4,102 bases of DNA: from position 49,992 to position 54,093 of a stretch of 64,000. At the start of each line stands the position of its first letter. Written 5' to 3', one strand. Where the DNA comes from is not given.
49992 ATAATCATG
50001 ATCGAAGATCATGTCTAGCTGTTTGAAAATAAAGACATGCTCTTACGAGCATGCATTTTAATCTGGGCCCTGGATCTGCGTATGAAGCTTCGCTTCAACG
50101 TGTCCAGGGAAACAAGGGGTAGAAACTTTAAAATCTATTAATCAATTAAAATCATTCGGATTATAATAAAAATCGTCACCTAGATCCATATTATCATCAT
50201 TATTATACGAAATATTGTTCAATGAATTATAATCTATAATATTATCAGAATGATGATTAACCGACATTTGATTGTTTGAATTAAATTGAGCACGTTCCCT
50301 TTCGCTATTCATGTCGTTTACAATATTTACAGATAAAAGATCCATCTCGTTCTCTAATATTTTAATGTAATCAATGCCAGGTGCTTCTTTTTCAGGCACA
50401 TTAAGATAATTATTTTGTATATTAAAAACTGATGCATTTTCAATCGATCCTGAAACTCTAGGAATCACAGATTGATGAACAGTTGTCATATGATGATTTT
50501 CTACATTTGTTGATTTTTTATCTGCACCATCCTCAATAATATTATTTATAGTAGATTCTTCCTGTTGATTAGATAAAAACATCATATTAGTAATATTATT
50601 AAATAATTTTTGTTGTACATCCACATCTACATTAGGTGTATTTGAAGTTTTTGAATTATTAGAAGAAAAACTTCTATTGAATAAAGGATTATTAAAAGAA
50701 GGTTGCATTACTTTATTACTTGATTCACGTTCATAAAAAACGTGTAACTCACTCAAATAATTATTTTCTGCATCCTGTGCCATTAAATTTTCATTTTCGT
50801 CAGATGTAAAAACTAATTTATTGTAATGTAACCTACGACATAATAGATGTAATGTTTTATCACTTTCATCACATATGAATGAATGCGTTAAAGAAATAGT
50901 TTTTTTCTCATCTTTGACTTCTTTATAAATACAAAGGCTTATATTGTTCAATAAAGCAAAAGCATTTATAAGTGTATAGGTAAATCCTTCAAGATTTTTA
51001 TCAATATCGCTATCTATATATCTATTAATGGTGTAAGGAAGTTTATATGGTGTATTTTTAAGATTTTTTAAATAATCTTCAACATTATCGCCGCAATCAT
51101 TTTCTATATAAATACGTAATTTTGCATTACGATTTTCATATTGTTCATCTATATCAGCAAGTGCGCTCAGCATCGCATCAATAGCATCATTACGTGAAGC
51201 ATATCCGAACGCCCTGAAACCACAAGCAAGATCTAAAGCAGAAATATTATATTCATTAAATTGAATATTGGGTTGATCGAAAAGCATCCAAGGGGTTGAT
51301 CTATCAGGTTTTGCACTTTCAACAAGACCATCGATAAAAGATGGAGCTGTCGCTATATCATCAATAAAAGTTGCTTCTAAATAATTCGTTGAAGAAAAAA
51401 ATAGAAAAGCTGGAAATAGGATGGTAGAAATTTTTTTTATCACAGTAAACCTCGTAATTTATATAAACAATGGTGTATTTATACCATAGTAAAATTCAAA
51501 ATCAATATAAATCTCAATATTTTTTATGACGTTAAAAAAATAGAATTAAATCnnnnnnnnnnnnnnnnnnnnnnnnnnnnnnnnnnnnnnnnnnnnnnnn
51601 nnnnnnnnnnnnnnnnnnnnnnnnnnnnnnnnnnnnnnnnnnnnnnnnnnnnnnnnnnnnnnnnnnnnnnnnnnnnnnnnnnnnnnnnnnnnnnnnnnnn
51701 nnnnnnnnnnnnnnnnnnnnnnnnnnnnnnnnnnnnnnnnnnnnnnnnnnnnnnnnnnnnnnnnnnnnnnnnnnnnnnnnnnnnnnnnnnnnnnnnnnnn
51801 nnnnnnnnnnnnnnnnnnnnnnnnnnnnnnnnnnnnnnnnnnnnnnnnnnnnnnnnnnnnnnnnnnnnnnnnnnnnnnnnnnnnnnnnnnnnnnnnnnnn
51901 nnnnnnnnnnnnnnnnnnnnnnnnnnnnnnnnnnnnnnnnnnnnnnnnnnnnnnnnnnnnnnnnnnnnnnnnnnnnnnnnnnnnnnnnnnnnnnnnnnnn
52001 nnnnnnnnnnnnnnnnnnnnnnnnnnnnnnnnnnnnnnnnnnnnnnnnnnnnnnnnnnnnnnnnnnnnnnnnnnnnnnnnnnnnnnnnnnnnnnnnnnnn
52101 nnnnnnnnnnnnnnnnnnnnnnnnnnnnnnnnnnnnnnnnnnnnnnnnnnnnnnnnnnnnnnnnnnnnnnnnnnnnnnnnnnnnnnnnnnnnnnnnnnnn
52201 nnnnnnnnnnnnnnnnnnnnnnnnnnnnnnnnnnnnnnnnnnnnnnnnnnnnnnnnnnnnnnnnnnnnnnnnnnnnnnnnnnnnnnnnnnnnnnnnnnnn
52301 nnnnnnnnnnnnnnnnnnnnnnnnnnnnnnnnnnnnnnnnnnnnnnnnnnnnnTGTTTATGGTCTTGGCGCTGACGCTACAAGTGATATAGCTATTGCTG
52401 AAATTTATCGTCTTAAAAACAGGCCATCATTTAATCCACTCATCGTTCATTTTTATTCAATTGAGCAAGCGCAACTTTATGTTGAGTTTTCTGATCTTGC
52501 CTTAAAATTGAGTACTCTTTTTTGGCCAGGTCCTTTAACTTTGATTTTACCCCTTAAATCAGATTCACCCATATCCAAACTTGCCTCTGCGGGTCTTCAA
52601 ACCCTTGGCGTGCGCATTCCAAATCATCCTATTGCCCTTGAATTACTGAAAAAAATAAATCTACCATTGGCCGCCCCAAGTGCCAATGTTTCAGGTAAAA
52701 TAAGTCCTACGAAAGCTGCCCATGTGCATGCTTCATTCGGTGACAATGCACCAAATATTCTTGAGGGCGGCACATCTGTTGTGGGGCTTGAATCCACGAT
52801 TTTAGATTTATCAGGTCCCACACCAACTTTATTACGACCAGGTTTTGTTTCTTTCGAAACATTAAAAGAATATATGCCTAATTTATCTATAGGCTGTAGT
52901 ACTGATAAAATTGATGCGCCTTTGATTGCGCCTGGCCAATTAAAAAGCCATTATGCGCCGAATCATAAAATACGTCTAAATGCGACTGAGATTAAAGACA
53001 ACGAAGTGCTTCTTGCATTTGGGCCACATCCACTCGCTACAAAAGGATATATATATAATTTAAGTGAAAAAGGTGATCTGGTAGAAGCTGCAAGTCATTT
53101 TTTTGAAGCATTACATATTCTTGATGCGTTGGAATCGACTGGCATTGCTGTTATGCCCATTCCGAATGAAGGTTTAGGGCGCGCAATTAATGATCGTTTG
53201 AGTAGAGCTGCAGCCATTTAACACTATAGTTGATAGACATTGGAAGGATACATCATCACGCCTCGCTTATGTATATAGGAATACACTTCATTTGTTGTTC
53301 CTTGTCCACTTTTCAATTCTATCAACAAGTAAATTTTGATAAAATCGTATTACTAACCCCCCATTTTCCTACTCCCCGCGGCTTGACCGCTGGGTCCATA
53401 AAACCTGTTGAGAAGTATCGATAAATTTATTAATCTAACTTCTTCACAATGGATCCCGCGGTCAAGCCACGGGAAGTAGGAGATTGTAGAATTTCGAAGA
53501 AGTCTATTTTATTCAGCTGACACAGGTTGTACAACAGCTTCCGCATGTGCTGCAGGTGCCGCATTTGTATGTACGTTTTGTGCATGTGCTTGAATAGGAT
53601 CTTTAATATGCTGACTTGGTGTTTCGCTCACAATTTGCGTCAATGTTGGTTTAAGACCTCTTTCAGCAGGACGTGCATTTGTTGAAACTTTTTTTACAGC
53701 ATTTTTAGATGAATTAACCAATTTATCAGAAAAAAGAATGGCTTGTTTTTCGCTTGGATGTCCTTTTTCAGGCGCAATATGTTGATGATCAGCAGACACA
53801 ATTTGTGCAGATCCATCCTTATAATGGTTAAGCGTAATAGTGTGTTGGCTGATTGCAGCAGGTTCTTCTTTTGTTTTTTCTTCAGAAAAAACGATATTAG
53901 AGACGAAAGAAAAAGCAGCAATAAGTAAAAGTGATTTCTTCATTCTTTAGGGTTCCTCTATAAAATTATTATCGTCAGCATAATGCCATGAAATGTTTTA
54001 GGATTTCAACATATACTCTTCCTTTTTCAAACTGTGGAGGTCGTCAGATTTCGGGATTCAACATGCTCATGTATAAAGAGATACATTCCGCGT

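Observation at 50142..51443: Secreted OTU-like cysteine-protease candidate with Asn-rich disordered tail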

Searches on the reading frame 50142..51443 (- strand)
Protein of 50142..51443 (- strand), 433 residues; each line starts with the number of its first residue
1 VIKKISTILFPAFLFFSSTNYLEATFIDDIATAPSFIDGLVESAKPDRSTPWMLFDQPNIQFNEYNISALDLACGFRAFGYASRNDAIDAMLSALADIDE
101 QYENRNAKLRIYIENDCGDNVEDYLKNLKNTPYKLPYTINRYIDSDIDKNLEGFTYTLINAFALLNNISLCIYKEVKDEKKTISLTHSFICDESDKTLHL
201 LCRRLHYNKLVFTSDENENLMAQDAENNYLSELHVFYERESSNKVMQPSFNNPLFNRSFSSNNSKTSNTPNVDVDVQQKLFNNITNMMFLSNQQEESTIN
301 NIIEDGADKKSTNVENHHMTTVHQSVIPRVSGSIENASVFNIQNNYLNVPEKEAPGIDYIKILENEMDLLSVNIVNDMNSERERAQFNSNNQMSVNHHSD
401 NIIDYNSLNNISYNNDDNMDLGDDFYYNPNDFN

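Call 3: search_protein_families(library=pfam, proteins=[window:50142-51443:-], max_evalue=1)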
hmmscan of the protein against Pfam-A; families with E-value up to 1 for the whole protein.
window:50142-51443:- (433 aa): 0 families

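Call 4: search_solved_structures(query=window:50142-51443:-, max_evalue=10, show_alignments=3)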
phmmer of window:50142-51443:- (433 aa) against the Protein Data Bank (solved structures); distinct sequences matched with E-value up to 10: 0.

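Call 5: search_protein_families(library=ncbifam, proteins=[window:50142-51443:-], max_evalue=1)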
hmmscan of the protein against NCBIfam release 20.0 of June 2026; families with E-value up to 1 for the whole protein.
window:50142-51443:- (433 aa): 0 families
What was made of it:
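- There are no curated family hits (calls 3, 5).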

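Call 6: find_homologous_proteins(query=window:50142-51443:-, max_evalue=0.01)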
Query window:50142-51443:- (433 aa): 8 proteins with E <= 0.01 among 4279 candidates.
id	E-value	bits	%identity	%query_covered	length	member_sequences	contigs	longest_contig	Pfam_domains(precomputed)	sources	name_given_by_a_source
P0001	2.5e-282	954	100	100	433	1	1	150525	-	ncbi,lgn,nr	ncbi:MAG: hypothetical protein Q8S31_02335 [Alphaproteobacteria bacterium]|nr:hypothetical protein [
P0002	2.6e-209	713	77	100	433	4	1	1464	-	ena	-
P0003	3.5e-196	670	76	100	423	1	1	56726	-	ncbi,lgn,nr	ncbi:MAG: hypothetical protein Q8L85_01170 [Alphaproteobacteria bacterium]|nr:hypothetical protein [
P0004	3.0e-119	417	55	100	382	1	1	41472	-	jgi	jgi:hypothetical protein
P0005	2.8e-116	407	54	100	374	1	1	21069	-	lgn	-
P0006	1.4e-90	322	47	100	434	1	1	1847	-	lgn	-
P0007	1.2e-86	309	45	100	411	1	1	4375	-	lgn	-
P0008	5.3e-42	162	46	54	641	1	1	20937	-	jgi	jgi:hypothetical protein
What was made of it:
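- Checked: It is identical to the NCBI MAG protein Q8S31_02335 (call 6).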

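Call 15: find_encoding_contigs(protein=P0003, flank=8000, max_places=3)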
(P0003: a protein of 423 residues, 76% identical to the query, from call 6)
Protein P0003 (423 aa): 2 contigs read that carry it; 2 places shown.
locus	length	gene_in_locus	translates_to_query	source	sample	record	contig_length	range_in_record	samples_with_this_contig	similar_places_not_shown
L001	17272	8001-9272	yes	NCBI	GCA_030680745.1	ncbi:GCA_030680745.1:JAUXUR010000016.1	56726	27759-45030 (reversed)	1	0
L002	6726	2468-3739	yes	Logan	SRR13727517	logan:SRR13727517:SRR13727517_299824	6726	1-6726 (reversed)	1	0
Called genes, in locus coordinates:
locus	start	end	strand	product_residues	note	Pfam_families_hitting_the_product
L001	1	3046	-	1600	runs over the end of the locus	PF21075:GDH_ACT1, PF21073:GDH_HM1, PF21076:GDH_ACT2, PF21077:GDH_ACT3, PF21079:GDH_HM2, PF21078:GDH_HM3, PF05088:Bac_GDH_CD, PF21074:GDH_C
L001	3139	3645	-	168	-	PF06347:SH3_4, PF08239:SH3_3, PF06347:SH3_4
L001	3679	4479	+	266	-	PF13489:Methyltransf_23, PF08241:Methyltransf_11, PF08242:Methyltransf_12 (weak), PF13649:Methyltransf_25, PF13847:Methyltransf_31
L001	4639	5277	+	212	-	PF00484:Pro_CA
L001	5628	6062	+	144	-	-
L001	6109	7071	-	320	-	PF01300:Sua5_yciO_yrdC, PF03481:Sua5_C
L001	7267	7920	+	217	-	-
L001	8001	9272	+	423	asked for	-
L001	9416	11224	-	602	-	PF01321:Creatinase_N, PF16189:Creatinase_N_2, PF00557:Peptidase_M24, PF16188:Peptidase_M24_C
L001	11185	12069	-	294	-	PF06325:PrmA, PF05175:MTS, PF13489:Methyltransf_23 (weak), PF02475:TRM5-TYW2_MTfase (weak), PF08241:Methyltransf_11 (weak), PF13649:Methyltransf_25, PF13847:Methyltransf_31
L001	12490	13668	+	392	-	PF00108:Thiolase_N, PF02803:Thiolase_C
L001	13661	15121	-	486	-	PF02321:OEP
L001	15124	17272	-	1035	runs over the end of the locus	PF00873:ACR_tran, PF03176:MMPL (faint)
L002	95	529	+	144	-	-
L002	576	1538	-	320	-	PF01300:Sua5_yciO_yrdC, PF03481:Sua5_C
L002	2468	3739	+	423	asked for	-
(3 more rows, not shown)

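Call 16: find_encoding_contigs(protein=P0004, flank=8000, max_places=3)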
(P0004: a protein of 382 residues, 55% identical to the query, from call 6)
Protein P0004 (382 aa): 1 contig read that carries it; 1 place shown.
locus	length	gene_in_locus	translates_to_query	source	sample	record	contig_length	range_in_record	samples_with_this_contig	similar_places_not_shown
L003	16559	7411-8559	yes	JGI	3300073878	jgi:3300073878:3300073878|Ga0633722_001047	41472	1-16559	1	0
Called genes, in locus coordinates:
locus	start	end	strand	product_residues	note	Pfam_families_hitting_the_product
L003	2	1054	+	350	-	?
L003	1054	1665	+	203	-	PF02669:KdpC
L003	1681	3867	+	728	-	PF02702:KdpD, PF13185:GAF_2 (faint), PF13493:DUF4118, PF13492:GAF_3 (weak), PF00512:HisKA (weak)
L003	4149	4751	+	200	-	PF03748:FliL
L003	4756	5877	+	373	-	PF02154:FliM, PF01052:FliMN_C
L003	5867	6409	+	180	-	PF20072:DUF6468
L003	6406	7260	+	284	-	-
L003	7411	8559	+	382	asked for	-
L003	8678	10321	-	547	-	PF00091:Tubulin, PF12327:FtsZ_C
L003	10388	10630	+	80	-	-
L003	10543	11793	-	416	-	PF14450:FtsA (weak), PF02491:SHS2_FTSA, PF11104:PilM_2 (weak), PF06277:EutA (weak), PF06723:MreB_Mbl (weak), PF14450:FtsA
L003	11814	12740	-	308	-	PF08478:POTRA_1, PF03799:FtsQ_DivIB_C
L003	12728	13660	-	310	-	PF01820:Dala_Dala_lig_N, PF02655:ATP-grasp_3 (weak), PF07478:Dala_Dala_lig_C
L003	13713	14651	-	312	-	PF01565:FAD_binding_4, PF02873:MurB_C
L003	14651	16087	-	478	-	PF01225:Mur_ligase, PF08245:Mur_ligase_M, PF02875:Mur_ligase_C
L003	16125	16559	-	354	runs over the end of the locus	PF03033:Glyco_transf_28, PF04101:Glyco_tran_28_C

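Call 17: find_encoding_contigs(protein=P0008, flank=8000, max_places=3)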
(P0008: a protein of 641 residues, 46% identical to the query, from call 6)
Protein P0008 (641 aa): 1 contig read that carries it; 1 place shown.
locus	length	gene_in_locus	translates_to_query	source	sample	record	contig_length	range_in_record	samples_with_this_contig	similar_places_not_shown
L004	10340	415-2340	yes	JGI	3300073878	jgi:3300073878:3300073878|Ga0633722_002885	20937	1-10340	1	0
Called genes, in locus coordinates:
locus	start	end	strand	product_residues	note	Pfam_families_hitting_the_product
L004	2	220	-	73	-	?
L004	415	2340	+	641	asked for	-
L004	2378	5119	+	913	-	PF00560:LRR_1 (faint), PF23286:LRR_13 (faint), PF23598:LRR_14 (weak), PF13855:LRR_8 (weak), PF23598:LRR_14, PF12799:LRR_4 (weak), PF23598:LRR_14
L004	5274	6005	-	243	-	PF00106:adh_short, PF08659:KR, PF01370:Epimerase (weak), PF03435:Sacchrp_dh_NADP (weak), PF13460:NAD_binding_10, PF13561:adh_short_C2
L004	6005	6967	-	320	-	PF00698:Acyl_transf_1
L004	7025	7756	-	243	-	PF22688:Hda_lid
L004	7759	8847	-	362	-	PF01594:AI-2E_transport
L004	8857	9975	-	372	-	PF09839:DUF2066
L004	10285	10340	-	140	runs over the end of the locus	PF00334:NDK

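Call 65: search_protein_families(library=padloc, proteins=[window:50142-51443:-], max_evalue=1)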
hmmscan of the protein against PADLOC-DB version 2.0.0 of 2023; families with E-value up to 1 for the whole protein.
window:50142-51443:- (433 aa): 0 families
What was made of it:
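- On Bacterial Ubl-conjugation or anti-phage operons (Bil/Bub-like): There is no PADLOC hit (call 65).
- There is no PADLOC match (call 65).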

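Call 78: search_protein_families(library=pfam, proteins=[L004:2279-5119:+], max_evalue=10)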
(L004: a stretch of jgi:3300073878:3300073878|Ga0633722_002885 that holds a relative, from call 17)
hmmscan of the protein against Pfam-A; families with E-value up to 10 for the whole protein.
L004:2279-5119:+ (946 aa): 9 families
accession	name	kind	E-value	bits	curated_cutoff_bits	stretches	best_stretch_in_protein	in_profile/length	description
PF23598.1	LRR_14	-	1.5e-36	126.4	40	4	436-525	40-126/353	Leucine-rich repeat region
PF12799.13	LRR_4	-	2.2e-23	82.1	27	9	353-386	2-36/44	Leucine Rich repeats (2 copies)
PF13855.12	LRR_8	-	2.1e-22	79.1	27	10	182-221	21-61/61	Leucine rich repeat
PF00560.39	LRR_1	-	2.9e-16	56.6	20.6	8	467-488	1-23/23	Leucine Rich Repeat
PF23286.1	LRR_13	-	2.5e-07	31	30.1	3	420-502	3-87/210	Disease resistance protein RPS4B-like, leucine-rich repeats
PF23211.1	LRR_LRWD1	-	0.001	19.3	28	2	330-395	43-107/190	Leucine-rich repeat and WD repeat-containing protein 1, LRR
PF13516.12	LRR_6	-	0.0047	17.3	23.4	3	185-199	2-16/24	Leucine Rich repeat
PF24048.1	LRR_NXF1-5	-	0.023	14.7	30.5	4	341-408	46-110/142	NXF1/2/3/5 leucine-rich repeat domain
PF14812.11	PBP1_TM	-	2.8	8.7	27.8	1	537-567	29-56/85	Transmembrane domain of transglycosylase PBP1 at N-terminal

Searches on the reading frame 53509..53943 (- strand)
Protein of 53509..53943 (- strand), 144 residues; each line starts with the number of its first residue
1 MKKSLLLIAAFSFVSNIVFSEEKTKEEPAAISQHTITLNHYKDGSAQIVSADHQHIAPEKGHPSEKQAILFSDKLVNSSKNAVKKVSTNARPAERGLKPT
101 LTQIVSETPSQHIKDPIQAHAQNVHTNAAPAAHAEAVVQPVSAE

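Call 3: search_protein_families(library=pfam, proteins=[window:53509-53943:-], max_evalue=1)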
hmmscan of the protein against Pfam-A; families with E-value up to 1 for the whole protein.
window:53509-53943:- (144 aa): 1 family
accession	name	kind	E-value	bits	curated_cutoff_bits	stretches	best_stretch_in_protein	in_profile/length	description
PF07464.16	ApoLp-III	-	0.022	15.3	36.3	1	74-109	98-133/146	Apolipophorin-III precursor (apoLp-III)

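Call 5: search_protein_families(library=ncbifam, proteins=[window:53509-53943:-], max_evalue=1)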
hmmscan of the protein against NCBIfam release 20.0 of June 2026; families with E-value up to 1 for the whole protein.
window:53509-53943:- (144 aa): 0 families
